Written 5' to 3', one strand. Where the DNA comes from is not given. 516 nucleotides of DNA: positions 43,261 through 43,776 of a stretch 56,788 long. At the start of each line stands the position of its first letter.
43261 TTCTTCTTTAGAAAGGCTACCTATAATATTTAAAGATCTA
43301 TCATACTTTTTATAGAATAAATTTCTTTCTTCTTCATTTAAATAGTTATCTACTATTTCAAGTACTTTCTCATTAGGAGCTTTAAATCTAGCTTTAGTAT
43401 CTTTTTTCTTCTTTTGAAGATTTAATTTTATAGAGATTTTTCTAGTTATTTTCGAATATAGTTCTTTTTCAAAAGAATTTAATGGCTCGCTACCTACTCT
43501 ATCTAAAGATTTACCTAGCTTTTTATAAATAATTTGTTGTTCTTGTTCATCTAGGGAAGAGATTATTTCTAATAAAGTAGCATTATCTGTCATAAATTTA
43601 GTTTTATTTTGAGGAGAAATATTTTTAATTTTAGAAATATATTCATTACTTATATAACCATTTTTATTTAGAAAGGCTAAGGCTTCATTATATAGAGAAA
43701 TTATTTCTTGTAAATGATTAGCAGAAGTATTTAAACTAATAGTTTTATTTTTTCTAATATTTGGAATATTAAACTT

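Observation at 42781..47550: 1,589-aa RpoD-like sigma factor whose ~1,100-aa C-terminal tail is an array of degenerate region-4-like modules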

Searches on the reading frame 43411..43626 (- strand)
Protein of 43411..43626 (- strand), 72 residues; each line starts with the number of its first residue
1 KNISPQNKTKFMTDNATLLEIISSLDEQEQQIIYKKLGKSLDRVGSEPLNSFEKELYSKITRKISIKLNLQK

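Call 26: search_solved_structures(query=A3, max_evalue=10, show_alignments=3)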
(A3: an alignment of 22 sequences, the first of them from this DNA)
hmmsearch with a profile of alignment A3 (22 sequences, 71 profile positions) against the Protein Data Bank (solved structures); distinct sequences matched with E-value up to 10: 17.
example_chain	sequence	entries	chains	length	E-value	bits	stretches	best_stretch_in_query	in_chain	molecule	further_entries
9qdr_A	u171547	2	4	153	0.11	15.7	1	10-39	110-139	MarR family transcriptional regulator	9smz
1tty_A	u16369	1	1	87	0.12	15.5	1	15-51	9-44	RNA polymerase sigma factor rpoD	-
8gps_A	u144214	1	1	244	0.3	14.3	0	13-59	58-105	MgtE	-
27xj_A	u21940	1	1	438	0.69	13.1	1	22-45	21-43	glucan 1,4-alpha-glucosidase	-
3n97_A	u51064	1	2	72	0.71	13.1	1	16-59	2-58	RNA polymerase sigma factor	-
8x35_A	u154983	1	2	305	0.91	12.7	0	7-27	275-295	Neryl diphosphate synthase 1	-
6nvw_A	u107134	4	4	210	1.4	12.1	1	13-55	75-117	Penicillin G acylase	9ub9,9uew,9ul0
3dd4_A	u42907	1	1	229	1.5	12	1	17-40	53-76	Kv channel-interacting protein 4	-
7ysu_A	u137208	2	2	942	1.6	11.9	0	21-49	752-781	Klotho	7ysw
7ysh_A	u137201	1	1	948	1.7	11.9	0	21-49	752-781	Klotho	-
8toh_A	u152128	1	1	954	1.7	11.8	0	21-49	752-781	Klotho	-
5w21_A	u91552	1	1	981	1.9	11.7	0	21-49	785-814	Klotho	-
8kga_A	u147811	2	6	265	2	11.6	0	7-27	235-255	Dimethylallylcistransferase CPT1, chloroplastic,Dehydrodolichyl diphosphate synthase 2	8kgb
8uf8_A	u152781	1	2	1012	2.1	11.6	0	21-49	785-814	Klotho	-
7vpc_A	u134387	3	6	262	2.2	11.5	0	7-27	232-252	Neryl-diphosphate synthase 1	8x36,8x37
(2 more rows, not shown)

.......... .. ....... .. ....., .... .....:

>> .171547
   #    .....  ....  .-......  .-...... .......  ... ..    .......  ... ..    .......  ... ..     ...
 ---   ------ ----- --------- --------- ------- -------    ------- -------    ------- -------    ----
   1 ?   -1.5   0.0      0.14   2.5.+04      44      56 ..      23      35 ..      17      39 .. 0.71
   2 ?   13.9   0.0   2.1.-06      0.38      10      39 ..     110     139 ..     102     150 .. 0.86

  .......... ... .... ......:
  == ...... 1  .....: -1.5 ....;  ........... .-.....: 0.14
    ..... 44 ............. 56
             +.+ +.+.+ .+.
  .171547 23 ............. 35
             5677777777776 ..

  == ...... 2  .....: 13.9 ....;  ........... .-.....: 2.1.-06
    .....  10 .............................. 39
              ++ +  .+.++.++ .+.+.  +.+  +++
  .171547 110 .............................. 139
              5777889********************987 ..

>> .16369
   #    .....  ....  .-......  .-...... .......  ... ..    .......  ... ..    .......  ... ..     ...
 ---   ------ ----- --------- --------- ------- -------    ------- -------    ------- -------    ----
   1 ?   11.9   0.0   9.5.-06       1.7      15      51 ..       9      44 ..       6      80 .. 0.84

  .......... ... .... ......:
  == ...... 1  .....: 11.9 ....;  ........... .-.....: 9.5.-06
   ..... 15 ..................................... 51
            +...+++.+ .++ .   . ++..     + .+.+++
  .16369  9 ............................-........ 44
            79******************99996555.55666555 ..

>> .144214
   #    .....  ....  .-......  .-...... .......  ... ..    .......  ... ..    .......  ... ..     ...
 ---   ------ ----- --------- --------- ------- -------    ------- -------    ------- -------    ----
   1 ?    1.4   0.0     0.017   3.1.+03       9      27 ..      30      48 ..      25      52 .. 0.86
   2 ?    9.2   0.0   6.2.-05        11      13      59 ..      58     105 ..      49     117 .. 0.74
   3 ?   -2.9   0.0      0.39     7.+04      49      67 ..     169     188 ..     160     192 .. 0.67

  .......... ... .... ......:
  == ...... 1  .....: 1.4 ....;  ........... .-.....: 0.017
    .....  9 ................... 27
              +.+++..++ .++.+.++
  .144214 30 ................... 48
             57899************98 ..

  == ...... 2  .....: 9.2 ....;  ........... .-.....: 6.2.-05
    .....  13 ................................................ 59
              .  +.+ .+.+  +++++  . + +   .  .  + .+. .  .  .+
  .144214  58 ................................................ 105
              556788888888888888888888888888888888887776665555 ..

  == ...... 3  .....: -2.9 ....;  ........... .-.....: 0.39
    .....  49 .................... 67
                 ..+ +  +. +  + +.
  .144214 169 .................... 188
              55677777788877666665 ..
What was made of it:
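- Two of the five best PDB sequence matches to the module profile are isolated sigma-4 domains (call 26).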

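Call 27: search_protein_families(library=pfam, alignment_id=A3, max_evalue=10)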
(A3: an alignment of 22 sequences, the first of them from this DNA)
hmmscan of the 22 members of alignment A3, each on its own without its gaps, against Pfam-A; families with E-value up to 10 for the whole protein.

A. member 1, seq(72 aa): 2 families
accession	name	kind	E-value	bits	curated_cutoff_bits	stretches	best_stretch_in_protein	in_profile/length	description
PF25118.1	EFL1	-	0.054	14.6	30.9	1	5-59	6-60/89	Elongation factor-like GTPase 1-like domain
PF11368.13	DUF3169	-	0.088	12.8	31.6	1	1-36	165-199/250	Protein of unknown function (DUF3169)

B. families by the number of members that match (of 22 scanned): 29 families (the first 25 are shown)
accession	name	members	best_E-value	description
PF14674.12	FANCI_S1-cap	1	0.0009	FANCI solenoid 1 cap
PF12464.13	Mac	1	0.00097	Maltose acetyltransferase hexapeptide capping motif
PF21259.3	Rgg_C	1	0.0069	HTH-type transcriptional regulator Rgg, C-terminal domain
PF14932.11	HAUS-augmin3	1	0.0086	HAUS augmin-like complex subunit 3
PF05555.16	DUF762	1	0.012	Coxiella burnetii protein of unknown function (DUF762)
PF16906.11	Ribosomal_L26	1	0.013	Ribosomal proteins L26 eukaryotic, L24P archaeal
PF08649.15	DASH_Dad1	1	0.02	DASH complex subunit Dad1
PF01895.24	PhoU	1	0.026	PhoU domain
PF04546.19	Sigma70_ner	1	0.029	Sigma-70, non-essential region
PF24012.1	DUF7326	1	0.043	Family of unknown function (DUF7326)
PF07647.24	SAM_2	1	0.045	SAM domain (Sterile alpha motif)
PF21058.3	Stereocilin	1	0.046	Stereocilin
PF21747.2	YpoC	1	0.047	YpoC-like protein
PF18326.6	RFX5_N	1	0.049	RFX5 N-terminal domain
PF25118.1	EFL1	1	0.054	Elongation factor-like GTPase 1-like domain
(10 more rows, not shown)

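Call 34: predict_structure(alignment_id=A3)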
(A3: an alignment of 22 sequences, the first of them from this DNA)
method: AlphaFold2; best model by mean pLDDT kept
length: 72 residues; sequences in the alignment: 22
mean_pLDDT: 81.7   pTM: 0.66
mean pLDDT of the five models: 81.7, 81.3, 81.1, 80.8, 80.1
residues with pLDDT >= 90: 30; 70-90: 30; 50-70: 8; < 50: 4
segments of 3 or more residues with pLDDT < 50: 1-4
pLDDT, mean of each block of 10 residues (from residue 1): 51 85 92 86 77 92 90 76
secondary structure, 60 per line:
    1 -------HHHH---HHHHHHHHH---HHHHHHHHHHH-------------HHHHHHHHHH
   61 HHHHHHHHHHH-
elements in order: H8-11 H15-23 H27-37 H51-71

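Call 38: fold_search(model_id=the predicted structure, library=pdb)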
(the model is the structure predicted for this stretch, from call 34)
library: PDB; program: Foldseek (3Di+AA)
matches with E <= 10: 58; with E <= 0.001: 0
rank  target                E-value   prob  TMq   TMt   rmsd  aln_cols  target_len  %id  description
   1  9dvt_G                7.4e-01  0.87  0.51  0.48   3.5        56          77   16  Cryo-EM structure of RpaA bound to PkaiBC DNA and the CTD of the alpha subunit of RNAP from the cyanobacterium Synecho (released 2025-10-15)
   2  8cwt_B                2.0e+00  0.21  0.36  0.25   5.5        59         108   17  Complex structure of WhiB3 and the SigmaAr4-RNAP Beta flap tip chimera in space group P43212 (released 2023-05-17)
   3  8cwr_B                2.0e+00  0.21  0.36  0.25   5.3        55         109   18  Complex structure of WhiB3 and the SigmaAr4-RNAP Beta flap tip chimera in space group R3 (released 2023-05-17)
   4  7kug_D                3.1e+00  0.14  0.35  0.27   5.6        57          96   19  Fe-S cluster-bound transcription activator WhiB7 in complex with the SigmaAr4-RNAP Beta flap tip chimera (released 2021-06-30)
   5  8k60_F                3.5e+00  0.23  0.51  0.14   6.3        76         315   14  Cryo-EM structure of Streptomyces coelicolor transcription initiation complex with the global transcription factor Afs (released 2024-07-31)
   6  6bzo_F                3.5e+00  0.12  0.40  0.12   8.5        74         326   15  Mtb RNAP Holo/RbpA/Fidaxomicin/upstream fork DNA (released 2018-03-28)
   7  6onu_D                3.7e+00  0.28  0.45  0.47   3.1        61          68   15  Complex structure of WhiB1 and region 4 of SigA in P21 space group. (released 2019-11-27)
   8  8d5v_D                3.7e+00  0.13  0.34  0.27   5.3        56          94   18  WhiB6 bound to the SigmaAr4-RNAP Beta flap tip chimera (released 2023-06-14)
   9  7kug_B                3.7e+00  0.12  0.35  0.28   5.7        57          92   21  Fe-S cluster-bound transcription activator WhiB7 in complex with the SigmaAr4-RNAP Beta flap tip chimera (released 2021-06-30)
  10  6ono_B                4.0e+00  0.25  0.46  0.48   3.5        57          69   18  Complex structure of WhiB1 and region 4 of SigA in C2221 space group (released 2019-11-27)
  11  7kuf_B                4.0e+00  0.14  0.37  0.32   5.5        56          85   18  Transcription activation subcomplex with WhiB7 bound to SigmaAr4-RNAP Beta flap tip chimera and DNA (released 2021-06-30)
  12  4g8x_A                4.2e+00  0.13  0.37  0.43   4.9        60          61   13  G1 ORF67 / Staphyloccus aureus sigmaA domain 4 complex (released 2013-08-07)
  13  8qu6_F                4.5e+00  0.11  0.34  0.12   5.5        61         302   20  Mycobacterium smegnatis RNA polymerase transcription initiation complex with SigmaA, RbpA, HelD and an upstream-fork p (released 2024-10-02)
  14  6onu_F                4.7e+00  0.21  0.46  0.48   3.6        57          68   18  Complex structure of WhiB1 and region 4 of SigA in P21 space group. (released 2019-11-27)
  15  6onu_H                4.7e+00  0.14  0.39  0.43   4.4        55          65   18  Complex structure of WhiB1 and region 4 of SigA in P21 space group. (released 2019-11-27)
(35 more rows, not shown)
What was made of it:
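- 40 of the 50 best fold matches are sigma-factor chains aligned on region 4, with TM up to 0.57 and rmsd 2.2 A (call 38). PDB neighbours include sigma-4 complexes with phage G1 ORF67 (call 38). All Foldseek E-values exceed 0.7 (call 38). 40 of the 50 top fold neighbours are sigma factors (call 38).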

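Call 50: search_protein_representatives(alignment_id=A3)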
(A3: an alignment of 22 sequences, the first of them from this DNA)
Query: 22 sequences, 71 profile positions. Proteins with E-value up to 0.001 (for the whole library): 207; up to 1e-10: 77; up to 1e-30: 12. The best 150 are listed.
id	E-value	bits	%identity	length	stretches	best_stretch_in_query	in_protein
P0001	5.7e-182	606.1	-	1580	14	1-71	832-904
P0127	3.4e-68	241.6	-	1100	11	11-68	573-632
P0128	1.5e-63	226.8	-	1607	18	20-71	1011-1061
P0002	4.1e-62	222.1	-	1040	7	3-70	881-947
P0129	2.2e-61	219.8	-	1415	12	9-69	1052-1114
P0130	2.2e-58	210.2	-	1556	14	4-71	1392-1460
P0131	3.1e-43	161.6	-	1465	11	13-69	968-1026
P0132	1.2e-39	150.2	-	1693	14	11-69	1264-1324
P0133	2.1e-34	133.3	-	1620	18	4-42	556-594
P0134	1.1e-33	131.0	-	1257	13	13-67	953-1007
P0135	4.0e-33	129.2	-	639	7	5-68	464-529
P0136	8.0e-33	128.3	-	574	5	15-68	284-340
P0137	3.6e-28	113.4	-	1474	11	11-70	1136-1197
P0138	4.2e-28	113.2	-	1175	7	10-55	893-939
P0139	5.7e-28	112.7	-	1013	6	6-71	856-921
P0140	1.0e-27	111.9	-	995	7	4-67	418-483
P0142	1.0e-26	108.7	-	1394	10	2-64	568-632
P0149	1.3e-23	98.8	-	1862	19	13-69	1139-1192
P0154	7.1e-20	86.8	-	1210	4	12-71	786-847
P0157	2.1e-19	85.3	-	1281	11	8-66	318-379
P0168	3.0e-16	75.2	-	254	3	14-71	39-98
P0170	9.7e-16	73.5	-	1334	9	2-70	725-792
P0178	3.1e-15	72.0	-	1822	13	8-70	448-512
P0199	5.3e-11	58.4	-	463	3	13-69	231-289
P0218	1.2e-08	50.9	-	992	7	17-61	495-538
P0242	3.2e-07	46.2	-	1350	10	2-69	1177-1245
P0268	1.0e-05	41.4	-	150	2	2-38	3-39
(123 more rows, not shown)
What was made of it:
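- Tried and rejected: The exhaustive HMMER profile search was needed to reveal the family (call 50).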

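Call 53: search_protein_families(library=pfam, proteins=[P0127, P0128, P0133, P0134, P0149, P0135, P0268, P0168, P0157], max_evalue=0.01)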
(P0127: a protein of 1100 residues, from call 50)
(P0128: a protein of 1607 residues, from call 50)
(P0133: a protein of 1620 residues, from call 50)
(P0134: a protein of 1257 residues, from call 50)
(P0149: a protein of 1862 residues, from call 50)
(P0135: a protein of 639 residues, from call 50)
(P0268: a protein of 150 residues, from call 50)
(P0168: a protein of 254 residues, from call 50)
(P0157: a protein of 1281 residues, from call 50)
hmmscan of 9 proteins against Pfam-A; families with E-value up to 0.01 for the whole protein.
P0127 (1100 aa): 7 families
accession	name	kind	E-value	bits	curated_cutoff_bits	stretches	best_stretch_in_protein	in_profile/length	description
PF03448.22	MgtE_N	-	0.00013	22.9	25.9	0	659-705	46-92/102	MgtE intracellular N domain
PF14493.12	HTH_40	-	0.00013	22.6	27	0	562-606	38-83/89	Helix-turn-helix domain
PF17341.8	DUF5371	-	0.00021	21.9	25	0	579-601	3-25/65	Family of unknown function (DUF5371)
PF16940.10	Tic110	-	0.00048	19.2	27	0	505-557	90-141/574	Chloroplast envelope transporter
PF10711.15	DUF2513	-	0.0023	18.7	29.6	0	567-595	28-53/100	Hypothetical protein (DUF2513)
PF24134.1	DUF7401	-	0.0027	18.3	27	0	862-892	40-70/116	Domain of unknown function (DUF7401)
PF00191.25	Annexin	-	0.0063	17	25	0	748-778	15-45/66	Annexin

P0128 (1607 aa): 4 families
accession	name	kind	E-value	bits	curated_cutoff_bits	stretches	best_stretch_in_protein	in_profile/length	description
PF08281.18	Sigma70_r4_2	-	9.3e-13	48.1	25.7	0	366-396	2-32/54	Sigma-70, region 4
PF04545.22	Sigma70_r4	-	2.6e-10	40.1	24.1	0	509-527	1-19/50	Sigma-70, region 4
PF18039.7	UBA_6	-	1.3e-05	25.6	23.5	0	363-376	13-26/42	UBA-like domain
PF08938.16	HBS1_N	-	0.0027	18.5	26.4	0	1035-1063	15-43/78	HBS1 N-terminus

P0133 (1620 aa): 4 families
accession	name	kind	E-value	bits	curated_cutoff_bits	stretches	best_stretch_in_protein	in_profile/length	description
PF04545.22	Sigma70_r4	-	1.9e-16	59.7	24.1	0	659-677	2-20/50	Sigma-70, region 4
PF08281.18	Sigma70_r4_2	-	4.7e-05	23.4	25.7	0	653-679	2-28/54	Sigma-70, region 4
PF16829.10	ATR13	-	0.008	17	25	0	1173-1221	36-81/101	Avirulence protein ATR13, RxLR effector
PF07106.19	TBPIP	-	0.009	16.4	22.8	0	880-916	21-56/62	TBPIP/Hop2 winged helix domain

P0134 (1257 aa): 1 family
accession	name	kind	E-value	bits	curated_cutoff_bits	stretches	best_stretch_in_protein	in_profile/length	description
PF08281.18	Sigma70_r4_2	-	0.00032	20.7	25.7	0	956-977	2-23/54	Sigma-70, region 4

P0149 (1862 aa): 3 families
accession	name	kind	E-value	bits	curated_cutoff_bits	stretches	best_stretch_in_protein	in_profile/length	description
PF20053.4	WC-rich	-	9.4e-12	45.5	24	0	808-836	49-77/106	Wolframin cysteine-rich domain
PF16901.10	DAO_C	-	6.4e-05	23.3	31.4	0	301-339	26-64/126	C-terminal domain of alpha-glycerophosphate oxidase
PF04287.17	DUF446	-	0.0099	16.3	25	0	1091-1151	37-95/98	tRNA pseudouridine synthase C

P0135 (639 aa): 3 families
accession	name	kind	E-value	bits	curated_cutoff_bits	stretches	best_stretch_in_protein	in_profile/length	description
PF04545.22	Sigma70_r4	-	1.6e-13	50.4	24.1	0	179-198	2-18/50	Sigma-70, region 4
PF08281.18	Sigma70_r4_2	-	2.9e-07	30.5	25.7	0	173-198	2-27/54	Sigma-70, region 4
PF13684.11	FakA-like_C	-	0.0011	18.9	23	0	16-52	146-182/216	Fatty acid kinase subunit A-like, C-terminal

P0268 (150 aa): 2 families
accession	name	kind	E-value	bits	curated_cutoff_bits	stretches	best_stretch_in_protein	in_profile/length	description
PF04545.22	Sigma70_r4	-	1.8e-20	72.6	24.1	1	23-75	2-50/50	Sigma-70, region 4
PF08281.18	Sigma70_r4_2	-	4.9e-05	23.3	25.7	0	18-39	3-24/54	Sigma-70, region 4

P0168 (254 aa): 18 families
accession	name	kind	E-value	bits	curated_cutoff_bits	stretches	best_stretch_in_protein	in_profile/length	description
PF13684.11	FakA-like_C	-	2.4e-08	34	23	0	16-84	132-196/216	Fatty acid kinase subunit A-like, C-terminal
PF20196.3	DUF6559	-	3.4e-07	30.8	27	0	91-155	7-73/126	Family of unknown function (DUF6559)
PF12024.13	DUF3512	-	7.4e-07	29.6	23.4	0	42-66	114-138/186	Domain of unknown function (DUF3512)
PF18039.7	UBA_6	-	7.5e-06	26.3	23.5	0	38-51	13-26/42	UBA-like domain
PF13233.12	Complex1_LYR_2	-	7.6e-06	27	22.3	0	168-211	6-43/80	Complex1_LYR-like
PF03448.22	MgtE_N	-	1.6e-05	25.8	25.9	0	28-82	3-57/102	MgtE intracellular N domain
PF07337.16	CagY_M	-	2.5e-05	24.2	21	0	125-136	20-31/32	DC-EC Repeat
PF17944.6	Arg_decarbox_C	-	3.2e-05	24.8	23.3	0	117-144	20-46/51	Arginine decarboxylase C-terminal helical extension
PF04545.22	Sigma70_r4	-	3.6e-05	23.6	24.1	0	202-221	2-21/50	Sigma-70, region 4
PF08713.17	DNA_alkylation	-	8.7e-05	22.7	21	0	45-115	3-63/213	DNA alkylation repair enzyme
PF08281.18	Sigma70_r4_2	-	0.00034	20.6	25.7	0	196-222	2-28/54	Sigma-70, region 4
PF06435.16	DUF1079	-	0.00042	20.7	27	0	31-50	4-22/31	Repeat of unknown function (DUF1079)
PF20811.2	PARG_cat_N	-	0.0017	19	25.6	0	74-102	1-29/118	Poly (ADP-ribose) glycohydrolase (PARG), helical domain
PF23659.1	UFL1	-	0.0028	18.5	27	0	35-102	38-95/120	E3 UFM1-protein ligase 1-like domain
PF19538.4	DUF6062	-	0.0039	17.1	27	0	110-204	142-232/243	Family of unknown function (DUF6062)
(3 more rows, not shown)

P0157 (1281 aa): 8 families
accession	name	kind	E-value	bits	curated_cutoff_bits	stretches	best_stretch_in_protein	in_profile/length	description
PF04542.20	Sigma70_r2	-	1e-14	54.5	24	1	1040-1103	3-67/71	Sigma-70 region 2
PF04545.22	Sigma70_r4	-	4.5e-11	42.5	24.1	1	1216-1260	9-49/50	Sigma-70, region 4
PF04539.22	Sigma70_r3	-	1.5e-09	38.3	25.3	1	1116-1183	1-65/78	Sigma-70 region 3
PF20053.4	WC-rich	-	4e-06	27.4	24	0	642-684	48-90/106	Wolframin cysteine-rich domain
PF08235.19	LNS2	-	7.4e-06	26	32.3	0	324-374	150-198/226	LNS2 (Lipin/Ned1/Smp2)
PF11333.13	DUF3135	-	0.001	19.8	22.7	0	552-575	22-45/81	Protein of unknown function (DUF3135)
PF13801.11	Metal_resist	-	0.0058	17.2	29.2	0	326-356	33-63/125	Heavy-metal resistance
PF04255.20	DUF433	-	0.0086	16.3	23.6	0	5-23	35-53/56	Protein of unknown function (DUF433)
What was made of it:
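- On Sigma region 4 domain (for the tail modules): Relatives do reach E=1e-10 to 1e-16 by summed partial hits (call 53).
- Pfam Sigma70_r4 or r4_2 reaches E=1e-10 to 1e-16 by summed partial hits in relatives P0128, P0133 and P0135 (call 53). Curated Pfam models reach 1e-16 in relatives (call 53).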

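Call 54: list_cluster_members(proteins=[P0127, P0128, P0129, P0130, P0131, P0132, P0133, P0134, P0149, P0157])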
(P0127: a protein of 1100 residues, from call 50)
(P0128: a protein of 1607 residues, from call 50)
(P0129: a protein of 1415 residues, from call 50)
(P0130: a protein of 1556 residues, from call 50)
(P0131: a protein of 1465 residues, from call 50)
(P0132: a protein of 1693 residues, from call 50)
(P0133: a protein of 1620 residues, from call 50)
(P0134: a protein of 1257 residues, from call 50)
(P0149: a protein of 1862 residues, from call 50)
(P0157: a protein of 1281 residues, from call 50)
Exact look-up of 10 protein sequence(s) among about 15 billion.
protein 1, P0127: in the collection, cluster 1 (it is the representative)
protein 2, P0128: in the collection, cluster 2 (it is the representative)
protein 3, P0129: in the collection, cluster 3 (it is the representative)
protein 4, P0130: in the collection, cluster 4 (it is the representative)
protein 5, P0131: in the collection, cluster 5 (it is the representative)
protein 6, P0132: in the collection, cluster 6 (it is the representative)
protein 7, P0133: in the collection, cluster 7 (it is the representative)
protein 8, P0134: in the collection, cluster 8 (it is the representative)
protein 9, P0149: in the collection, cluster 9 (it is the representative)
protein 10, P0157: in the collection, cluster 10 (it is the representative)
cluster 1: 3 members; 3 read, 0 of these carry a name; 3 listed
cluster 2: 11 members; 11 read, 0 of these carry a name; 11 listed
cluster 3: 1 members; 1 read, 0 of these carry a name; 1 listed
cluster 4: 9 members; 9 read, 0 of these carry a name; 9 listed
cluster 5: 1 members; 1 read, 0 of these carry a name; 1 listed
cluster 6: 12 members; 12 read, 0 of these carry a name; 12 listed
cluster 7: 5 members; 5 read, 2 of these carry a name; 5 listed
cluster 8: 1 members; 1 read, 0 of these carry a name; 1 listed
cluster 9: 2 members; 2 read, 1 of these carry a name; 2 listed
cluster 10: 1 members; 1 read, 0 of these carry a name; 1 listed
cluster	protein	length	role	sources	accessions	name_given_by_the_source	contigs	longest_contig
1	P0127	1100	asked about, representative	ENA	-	-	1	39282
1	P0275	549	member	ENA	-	-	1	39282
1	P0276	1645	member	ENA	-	-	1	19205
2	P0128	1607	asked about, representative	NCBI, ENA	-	-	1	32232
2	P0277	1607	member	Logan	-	-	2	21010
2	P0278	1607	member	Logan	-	-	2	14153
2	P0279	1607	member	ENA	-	-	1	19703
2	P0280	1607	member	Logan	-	-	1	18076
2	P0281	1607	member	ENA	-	-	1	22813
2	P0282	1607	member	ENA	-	-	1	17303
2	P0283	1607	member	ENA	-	-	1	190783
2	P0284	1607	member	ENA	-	-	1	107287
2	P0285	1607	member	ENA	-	-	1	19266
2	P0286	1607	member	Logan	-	-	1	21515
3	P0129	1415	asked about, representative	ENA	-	-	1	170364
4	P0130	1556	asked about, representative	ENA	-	-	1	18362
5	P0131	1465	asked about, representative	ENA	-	-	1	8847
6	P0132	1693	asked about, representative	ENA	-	-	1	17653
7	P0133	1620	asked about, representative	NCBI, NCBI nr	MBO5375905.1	MAG: hypothetical protein J6A52_03540 [Bacilli bacterium] | hypothetical protein [Bacilli bacterium]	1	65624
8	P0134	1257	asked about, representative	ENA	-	-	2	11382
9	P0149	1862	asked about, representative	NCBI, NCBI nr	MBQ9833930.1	MAG: hypothetical protein IJO33_01915 [Bacilli bacterium] | hypothetical protein [Bacilli bacterium]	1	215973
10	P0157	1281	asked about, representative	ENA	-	-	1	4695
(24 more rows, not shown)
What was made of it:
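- In one relative the gene is annotated as two ORFs (447 + 1,620 aa, call 54).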
